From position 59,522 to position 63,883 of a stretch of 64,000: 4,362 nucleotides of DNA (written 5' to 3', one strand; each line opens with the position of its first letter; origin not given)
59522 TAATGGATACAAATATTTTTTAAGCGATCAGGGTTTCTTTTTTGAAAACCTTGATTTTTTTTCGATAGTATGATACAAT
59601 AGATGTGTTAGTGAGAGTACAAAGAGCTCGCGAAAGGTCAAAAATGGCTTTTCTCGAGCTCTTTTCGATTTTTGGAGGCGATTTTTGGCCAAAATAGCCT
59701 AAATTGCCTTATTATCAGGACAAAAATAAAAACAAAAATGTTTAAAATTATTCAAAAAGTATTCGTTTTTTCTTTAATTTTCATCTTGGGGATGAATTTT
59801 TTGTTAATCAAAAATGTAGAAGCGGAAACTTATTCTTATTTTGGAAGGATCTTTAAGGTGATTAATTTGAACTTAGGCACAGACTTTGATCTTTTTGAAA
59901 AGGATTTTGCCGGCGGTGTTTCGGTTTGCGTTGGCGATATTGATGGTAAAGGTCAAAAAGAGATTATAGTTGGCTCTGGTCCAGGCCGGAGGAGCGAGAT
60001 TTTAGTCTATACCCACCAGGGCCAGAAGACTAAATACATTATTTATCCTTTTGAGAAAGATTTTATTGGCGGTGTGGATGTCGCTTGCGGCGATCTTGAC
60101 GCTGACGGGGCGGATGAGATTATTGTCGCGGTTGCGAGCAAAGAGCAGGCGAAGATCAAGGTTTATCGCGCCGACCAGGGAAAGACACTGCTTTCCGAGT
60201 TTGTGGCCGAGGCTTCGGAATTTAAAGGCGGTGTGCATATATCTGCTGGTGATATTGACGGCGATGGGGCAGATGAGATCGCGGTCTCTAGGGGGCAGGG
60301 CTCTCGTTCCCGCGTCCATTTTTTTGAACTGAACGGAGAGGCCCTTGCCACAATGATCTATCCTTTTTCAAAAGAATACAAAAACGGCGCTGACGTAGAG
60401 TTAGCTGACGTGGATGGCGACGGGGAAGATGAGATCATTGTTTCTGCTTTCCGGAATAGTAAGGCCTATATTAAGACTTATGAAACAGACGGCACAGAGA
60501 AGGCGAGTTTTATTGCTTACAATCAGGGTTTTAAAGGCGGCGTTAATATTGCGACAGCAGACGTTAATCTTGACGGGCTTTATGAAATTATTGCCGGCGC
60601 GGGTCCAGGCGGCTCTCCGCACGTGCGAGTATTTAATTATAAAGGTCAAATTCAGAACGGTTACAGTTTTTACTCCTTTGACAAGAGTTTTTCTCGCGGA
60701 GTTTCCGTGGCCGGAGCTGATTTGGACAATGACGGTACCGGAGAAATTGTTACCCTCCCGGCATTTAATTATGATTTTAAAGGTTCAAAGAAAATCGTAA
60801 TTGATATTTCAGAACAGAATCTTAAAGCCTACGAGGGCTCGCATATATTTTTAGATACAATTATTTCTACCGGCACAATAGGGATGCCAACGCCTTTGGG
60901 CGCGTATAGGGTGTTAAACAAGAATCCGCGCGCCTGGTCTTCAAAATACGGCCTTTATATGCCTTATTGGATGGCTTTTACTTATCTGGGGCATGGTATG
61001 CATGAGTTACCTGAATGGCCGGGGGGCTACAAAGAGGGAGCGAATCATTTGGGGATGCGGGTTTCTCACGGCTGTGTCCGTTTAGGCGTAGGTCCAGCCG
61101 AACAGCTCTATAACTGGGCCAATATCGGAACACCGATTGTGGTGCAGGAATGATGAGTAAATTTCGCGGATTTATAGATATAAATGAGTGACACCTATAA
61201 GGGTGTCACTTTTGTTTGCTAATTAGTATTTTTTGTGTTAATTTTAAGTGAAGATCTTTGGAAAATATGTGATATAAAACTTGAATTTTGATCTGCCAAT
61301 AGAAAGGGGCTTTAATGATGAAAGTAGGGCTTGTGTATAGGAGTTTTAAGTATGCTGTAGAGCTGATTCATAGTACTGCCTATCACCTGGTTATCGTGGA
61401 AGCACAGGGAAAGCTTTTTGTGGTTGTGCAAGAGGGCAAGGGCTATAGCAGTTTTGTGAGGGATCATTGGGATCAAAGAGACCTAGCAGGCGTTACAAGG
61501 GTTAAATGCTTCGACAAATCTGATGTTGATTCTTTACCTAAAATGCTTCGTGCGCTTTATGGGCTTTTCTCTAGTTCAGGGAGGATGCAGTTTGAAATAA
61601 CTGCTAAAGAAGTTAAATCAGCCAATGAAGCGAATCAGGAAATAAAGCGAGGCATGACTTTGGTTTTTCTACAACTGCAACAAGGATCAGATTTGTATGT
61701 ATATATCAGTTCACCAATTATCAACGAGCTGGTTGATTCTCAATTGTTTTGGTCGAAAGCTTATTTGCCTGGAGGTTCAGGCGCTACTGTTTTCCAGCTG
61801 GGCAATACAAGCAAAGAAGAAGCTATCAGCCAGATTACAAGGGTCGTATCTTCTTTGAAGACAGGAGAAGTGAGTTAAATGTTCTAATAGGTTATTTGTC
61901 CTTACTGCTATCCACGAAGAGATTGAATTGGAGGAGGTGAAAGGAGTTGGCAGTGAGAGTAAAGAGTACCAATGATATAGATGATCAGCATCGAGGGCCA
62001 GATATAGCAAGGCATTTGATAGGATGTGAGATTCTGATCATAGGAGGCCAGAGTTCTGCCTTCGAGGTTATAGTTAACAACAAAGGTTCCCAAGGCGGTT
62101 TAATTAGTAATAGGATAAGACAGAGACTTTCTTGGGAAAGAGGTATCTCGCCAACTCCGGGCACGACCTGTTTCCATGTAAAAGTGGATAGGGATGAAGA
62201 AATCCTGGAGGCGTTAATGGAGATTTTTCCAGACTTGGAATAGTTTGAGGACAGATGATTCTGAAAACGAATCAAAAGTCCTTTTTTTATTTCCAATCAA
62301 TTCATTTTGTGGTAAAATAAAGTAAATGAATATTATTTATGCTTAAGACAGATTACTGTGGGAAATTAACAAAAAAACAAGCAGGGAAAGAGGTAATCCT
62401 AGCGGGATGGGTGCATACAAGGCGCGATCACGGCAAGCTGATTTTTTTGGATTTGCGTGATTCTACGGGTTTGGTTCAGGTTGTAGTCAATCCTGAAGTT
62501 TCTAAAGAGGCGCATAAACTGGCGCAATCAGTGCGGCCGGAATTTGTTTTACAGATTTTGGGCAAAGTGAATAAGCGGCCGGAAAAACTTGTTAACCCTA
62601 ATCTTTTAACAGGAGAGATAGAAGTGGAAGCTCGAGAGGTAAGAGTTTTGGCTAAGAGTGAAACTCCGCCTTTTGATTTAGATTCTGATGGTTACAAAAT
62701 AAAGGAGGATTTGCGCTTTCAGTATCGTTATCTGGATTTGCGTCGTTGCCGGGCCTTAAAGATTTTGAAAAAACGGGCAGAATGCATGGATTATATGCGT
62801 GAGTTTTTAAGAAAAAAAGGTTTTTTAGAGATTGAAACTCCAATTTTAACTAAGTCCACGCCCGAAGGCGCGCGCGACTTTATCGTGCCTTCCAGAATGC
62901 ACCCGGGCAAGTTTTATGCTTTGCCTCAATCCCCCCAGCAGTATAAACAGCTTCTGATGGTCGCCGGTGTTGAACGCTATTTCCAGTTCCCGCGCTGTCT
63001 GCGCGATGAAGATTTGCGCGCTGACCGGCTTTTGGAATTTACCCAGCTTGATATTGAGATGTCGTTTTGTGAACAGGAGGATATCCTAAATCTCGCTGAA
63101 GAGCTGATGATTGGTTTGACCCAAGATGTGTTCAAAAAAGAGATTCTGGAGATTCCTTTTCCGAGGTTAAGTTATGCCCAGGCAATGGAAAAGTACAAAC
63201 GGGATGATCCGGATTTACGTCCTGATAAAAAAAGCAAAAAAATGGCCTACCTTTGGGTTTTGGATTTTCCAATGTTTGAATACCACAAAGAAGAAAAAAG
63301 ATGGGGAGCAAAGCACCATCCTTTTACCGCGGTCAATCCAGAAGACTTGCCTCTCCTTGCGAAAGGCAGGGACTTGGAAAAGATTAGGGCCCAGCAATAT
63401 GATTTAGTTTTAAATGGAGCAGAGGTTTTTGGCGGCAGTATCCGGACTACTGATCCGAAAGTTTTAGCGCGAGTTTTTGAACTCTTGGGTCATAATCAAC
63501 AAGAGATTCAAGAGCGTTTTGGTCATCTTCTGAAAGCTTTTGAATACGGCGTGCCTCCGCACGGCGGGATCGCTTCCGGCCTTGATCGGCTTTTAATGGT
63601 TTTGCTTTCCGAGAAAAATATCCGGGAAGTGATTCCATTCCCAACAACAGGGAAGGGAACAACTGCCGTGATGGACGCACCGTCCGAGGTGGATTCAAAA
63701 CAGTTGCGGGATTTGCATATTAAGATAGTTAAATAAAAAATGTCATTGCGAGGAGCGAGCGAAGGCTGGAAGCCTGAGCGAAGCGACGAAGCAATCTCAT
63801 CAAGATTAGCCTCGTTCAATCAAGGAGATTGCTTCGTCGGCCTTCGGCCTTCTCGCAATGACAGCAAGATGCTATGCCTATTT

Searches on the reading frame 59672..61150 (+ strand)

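Call 9: search_protein_families(library=pfam, proteins=[window:59672-61150:+], max_evalue=0.001)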
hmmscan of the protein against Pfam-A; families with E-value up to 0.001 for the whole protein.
window:59672-61150:+ (493 aa): 6 families
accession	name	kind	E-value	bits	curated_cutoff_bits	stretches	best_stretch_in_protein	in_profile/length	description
PF13517.12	FG-GAP_3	-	6.8e-24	84.7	26.9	5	141-205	1-61/61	FG-GAP-like repeat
PF01839.29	FG-GAP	-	2e-18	66.3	22.1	0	187-211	2-30/37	FG-GAP repeat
PF03734.19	YkuD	-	3.3e-18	67.1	23.4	1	373-491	2-146/146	L,D-transpeptidase catalytic domain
PF14783.12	BBS2_Mid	-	2.7e-05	24.7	27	0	84-102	1-19/108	Ciliary BBSome complex subunit 2, middle region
PF16743.10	PliI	-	0.00011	22.3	27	0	241-260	61-80/123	Periplasmic lysozyme inhibitor of I-type lysozyme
PF25292.1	Beta-prop_CGLA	-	0.00016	21.7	26.8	0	136-155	33-52/316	Lambda-carrageenase beta-propeller domain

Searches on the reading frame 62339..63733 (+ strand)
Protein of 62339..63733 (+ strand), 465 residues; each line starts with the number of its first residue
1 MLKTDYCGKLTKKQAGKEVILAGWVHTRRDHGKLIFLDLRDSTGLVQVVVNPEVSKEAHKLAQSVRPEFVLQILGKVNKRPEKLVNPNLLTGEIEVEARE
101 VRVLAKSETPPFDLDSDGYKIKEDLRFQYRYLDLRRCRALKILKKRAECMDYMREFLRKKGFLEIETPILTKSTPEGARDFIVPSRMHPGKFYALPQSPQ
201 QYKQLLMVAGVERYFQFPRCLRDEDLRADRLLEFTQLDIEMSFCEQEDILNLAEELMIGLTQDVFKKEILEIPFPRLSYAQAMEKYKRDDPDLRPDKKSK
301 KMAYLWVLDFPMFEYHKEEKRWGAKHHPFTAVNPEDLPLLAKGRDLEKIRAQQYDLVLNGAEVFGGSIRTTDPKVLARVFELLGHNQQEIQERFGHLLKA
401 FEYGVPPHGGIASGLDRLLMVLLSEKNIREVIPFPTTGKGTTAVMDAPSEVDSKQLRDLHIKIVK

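Call 9: search_protein_families(library=pfam, proteins=[window:62339-63733:+], max_evalue=0.001)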
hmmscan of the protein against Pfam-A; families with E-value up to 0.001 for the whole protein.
window:62339-63733:+ (465 aa): 2 families
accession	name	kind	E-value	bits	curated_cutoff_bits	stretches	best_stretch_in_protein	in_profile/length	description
PF00152.25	tRNA-synt_2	-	1.2e-111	373.2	25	1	123-437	2-307/308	tRNA synthetases class II (D, K and N)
PF01336.31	tRNA_anti-codon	-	2.8e-19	69.3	27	1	19-104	1-75/75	OB-fold nucleic acid binding domain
